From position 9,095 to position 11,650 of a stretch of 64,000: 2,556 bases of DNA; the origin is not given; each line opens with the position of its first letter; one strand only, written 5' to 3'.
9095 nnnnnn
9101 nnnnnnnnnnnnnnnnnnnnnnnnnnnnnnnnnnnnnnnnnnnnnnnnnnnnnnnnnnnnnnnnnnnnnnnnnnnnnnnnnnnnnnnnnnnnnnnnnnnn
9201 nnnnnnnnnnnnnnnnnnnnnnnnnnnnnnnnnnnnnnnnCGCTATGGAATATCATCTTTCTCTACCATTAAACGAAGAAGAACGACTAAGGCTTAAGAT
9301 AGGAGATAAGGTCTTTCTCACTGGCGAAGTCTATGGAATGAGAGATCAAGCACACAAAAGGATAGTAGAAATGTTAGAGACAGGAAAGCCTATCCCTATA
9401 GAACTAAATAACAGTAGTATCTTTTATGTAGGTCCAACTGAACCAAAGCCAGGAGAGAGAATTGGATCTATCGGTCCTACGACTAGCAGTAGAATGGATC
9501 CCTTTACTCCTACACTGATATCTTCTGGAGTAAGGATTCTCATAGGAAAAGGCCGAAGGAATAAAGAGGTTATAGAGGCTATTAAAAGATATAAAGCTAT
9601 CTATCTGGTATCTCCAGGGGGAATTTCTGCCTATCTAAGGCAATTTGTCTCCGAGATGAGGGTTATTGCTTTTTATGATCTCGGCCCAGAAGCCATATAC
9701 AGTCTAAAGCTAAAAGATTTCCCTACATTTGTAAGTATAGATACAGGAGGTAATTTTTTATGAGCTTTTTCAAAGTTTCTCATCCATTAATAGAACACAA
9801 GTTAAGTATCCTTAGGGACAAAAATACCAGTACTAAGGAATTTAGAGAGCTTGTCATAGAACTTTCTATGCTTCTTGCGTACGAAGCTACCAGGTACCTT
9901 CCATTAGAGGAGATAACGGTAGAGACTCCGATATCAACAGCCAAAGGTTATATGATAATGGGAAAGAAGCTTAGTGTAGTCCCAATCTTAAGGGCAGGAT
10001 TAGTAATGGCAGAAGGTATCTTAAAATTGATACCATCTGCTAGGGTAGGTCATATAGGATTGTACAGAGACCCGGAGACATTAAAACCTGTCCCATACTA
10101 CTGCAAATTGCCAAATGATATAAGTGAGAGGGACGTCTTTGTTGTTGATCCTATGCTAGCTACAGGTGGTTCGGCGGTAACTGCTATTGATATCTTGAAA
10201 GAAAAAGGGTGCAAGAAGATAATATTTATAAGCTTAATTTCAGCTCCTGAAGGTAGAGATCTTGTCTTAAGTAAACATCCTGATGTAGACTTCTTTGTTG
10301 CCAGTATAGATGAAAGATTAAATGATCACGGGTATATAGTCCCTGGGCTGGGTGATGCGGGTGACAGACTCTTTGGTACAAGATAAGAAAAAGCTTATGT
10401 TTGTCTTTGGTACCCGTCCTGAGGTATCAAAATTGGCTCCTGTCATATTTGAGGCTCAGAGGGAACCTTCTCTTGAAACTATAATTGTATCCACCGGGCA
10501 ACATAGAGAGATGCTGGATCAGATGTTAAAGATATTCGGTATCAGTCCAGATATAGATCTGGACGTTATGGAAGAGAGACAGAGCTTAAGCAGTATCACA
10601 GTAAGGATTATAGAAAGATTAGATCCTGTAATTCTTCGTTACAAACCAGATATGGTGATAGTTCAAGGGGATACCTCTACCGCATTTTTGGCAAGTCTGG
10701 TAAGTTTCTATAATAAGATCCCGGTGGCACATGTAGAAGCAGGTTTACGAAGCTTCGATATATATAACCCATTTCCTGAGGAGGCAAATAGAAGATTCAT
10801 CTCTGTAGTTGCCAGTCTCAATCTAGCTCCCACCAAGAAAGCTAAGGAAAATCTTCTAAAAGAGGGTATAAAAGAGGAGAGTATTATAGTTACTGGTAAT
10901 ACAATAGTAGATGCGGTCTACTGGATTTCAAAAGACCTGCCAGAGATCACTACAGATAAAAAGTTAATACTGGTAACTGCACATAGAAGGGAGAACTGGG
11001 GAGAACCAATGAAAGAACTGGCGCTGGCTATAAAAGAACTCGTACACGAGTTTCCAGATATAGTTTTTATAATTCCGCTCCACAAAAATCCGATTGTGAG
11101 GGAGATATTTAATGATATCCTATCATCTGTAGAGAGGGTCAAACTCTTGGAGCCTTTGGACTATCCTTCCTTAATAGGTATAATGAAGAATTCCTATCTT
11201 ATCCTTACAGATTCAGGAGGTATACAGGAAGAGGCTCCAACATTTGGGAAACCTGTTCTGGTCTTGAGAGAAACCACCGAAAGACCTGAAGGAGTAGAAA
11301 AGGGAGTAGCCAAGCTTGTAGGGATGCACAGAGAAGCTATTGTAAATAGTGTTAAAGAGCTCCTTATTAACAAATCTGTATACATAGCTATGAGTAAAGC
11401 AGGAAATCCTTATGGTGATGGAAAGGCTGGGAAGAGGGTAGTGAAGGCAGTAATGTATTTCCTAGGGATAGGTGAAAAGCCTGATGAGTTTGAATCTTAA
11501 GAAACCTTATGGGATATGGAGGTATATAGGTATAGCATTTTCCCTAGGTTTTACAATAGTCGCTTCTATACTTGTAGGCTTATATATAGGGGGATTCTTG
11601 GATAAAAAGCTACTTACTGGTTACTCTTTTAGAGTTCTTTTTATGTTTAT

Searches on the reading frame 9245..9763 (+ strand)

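Call 3: search_protein_families(library=pfam, proteins=[window:9245-9763:+], max_evalue=1)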
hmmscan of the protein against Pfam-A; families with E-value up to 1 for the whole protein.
window:9245-9763:+ (172 aa): 1 family
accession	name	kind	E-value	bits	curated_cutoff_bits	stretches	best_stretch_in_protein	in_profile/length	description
PF05683.17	Fumerase_C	-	2.2e-51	174.6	22.2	1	10-170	36-199/205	Fumarase C-terminus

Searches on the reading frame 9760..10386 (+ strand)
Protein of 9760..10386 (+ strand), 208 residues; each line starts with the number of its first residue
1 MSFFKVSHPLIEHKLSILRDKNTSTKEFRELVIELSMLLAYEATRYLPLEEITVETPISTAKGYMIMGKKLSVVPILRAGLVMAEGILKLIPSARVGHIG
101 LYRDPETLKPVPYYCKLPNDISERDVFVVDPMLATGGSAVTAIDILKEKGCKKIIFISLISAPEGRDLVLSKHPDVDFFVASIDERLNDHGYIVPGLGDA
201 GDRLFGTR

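Call 77: search_protein_families(library=pfam, proteins=[window:9760-10386:+], max_evalue=0.001)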
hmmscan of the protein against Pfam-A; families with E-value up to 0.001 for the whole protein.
window:9760-10386:+ (208 aa): 2 families
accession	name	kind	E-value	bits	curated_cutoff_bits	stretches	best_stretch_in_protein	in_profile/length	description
PF14681.12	UPRTase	-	4.2e-79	265.3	27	1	7-207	3-206/206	Uracil phosphoribosyltransferase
PF00156.33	Pribosyltran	-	4.9e-11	42.6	26.3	1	68-181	28-149/158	Phosphoribosyl transferase domain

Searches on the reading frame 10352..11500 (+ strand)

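Call 77: search_protein_families(library=pfam, proteins=[window:10352-11500:+], max_evalue=0.001)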
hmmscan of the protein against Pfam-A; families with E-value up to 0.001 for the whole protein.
window:10352-11500:+ (382 aa): 1 family
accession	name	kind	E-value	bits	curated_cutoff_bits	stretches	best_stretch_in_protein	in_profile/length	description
PF02350.25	Epimerase_2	-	6.1e-117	390.8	30.6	1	35-367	3-346/347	UDP-N-acetylglucosamine 2-epimerase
